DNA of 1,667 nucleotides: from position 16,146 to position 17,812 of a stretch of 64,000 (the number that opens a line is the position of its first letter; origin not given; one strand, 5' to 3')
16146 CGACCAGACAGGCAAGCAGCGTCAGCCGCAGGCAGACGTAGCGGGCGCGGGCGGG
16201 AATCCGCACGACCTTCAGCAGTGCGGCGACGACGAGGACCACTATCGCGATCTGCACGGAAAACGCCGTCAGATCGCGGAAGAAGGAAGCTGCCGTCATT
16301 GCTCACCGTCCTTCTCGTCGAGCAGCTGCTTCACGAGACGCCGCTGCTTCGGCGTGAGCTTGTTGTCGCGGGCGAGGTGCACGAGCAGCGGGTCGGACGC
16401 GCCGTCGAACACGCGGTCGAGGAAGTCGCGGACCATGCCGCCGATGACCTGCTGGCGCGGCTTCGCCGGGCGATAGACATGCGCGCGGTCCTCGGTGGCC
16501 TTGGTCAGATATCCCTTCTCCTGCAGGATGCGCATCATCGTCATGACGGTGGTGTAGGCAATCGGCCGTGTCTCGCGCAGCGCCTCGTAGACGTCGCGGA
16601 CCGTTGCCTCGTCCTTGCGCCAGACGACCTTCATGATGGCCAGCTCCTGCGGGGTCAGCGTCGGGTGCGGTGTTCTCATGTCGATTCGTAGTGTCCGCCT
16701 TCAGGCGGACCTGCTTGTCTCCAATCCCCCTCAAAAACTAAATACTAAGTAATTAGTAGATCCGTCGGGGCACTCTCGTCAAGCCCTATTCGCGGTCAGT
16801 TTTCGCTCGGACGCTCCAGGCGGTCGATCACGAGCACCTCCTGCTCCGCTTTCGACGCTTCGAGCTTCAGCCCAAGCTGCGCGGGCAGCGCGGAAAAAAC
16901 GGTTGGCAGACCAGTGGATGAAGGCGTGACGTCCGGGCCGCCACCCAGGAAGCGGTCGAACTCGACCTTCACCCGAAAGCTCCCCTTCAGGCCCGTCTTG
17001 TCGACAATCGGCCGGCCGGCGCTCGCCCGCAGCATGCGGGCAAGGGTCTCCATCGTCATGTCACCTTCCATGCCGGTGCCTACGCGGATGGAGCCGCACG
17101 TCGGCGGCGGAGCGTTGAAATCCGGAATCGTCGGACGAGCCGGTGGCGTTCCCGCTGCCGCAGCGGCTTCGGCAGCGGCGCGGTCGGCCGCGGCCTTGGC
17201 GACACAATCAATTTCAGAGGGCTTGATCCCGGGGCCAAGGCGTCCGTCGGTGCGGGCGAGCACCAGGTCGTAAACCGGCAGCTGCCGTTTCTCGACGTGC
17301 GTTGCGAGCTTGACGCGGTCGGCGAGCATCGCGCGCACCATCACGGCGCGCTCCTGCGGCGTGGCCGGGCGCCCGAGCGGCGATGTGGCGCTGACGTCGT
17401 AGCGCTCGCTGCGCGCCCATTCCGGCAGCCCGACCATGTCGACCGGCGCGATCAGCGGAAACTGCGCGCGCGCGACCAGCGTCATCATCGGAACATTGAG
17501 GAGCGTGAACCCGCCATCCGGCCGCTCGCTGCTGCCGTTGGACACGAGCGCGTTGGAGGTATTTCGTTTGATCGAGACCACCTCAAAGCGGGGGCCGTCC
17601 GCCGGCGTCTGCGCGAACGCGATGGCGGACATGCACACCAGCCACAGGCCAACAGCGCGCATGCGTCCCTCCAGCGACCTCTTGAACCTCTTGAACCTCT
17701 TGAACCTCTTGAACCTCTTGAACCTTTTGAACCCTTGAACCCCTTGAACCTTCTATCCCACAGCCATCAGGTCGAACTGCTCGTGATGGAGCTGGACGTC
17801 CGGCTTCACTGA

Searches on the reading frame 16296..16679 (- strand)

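Call 66: search_protein_families(library=pfam, proteins=[window:16296-16679:-])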
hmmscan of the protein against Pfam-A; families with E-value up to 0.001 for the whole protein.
window:16296-16679:- (127 aa): 2 families
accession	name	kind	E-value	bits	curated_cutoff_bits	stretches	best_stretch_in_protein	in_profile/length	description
PF03965.22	Penicillinase_R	-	3.3e-31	108.5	22.6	1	8-122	1-115/115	Penicillinase repressor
PF01475.25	FUR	-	0.00044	20.8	23.1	1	8-70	6-72/121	Ferric uptake regulator family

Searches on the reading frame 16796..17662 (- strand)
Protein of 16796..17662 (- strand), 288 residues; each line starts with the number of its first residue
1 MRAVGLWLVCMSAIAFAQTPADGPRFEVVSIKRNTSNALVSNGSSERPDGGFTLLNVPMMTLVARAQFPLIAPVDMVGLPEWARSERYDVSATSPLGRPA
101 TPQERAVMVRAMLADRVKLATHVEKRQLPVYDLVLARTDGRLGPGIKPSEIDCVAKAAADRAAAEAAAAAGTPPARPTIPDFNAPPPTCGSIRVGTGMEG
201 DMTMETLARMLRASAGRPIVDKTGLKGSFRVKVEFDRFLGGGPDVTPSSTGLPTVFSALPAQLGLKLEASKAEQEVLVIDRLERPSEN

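Call 53: search_protein_families(library=pfam, proteins=[window:16796-17662:-])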
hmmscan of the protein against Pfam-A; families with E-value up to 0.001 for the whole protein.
window:16796-17662:- (288 aa): 1 family
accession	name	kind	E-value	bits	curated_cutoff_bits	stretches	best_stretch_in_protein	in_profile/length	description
PF12543.13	DUF3738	-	2.8e-40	138.9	22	1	74-281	13-189/190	Protein of unknown function (DUF3738)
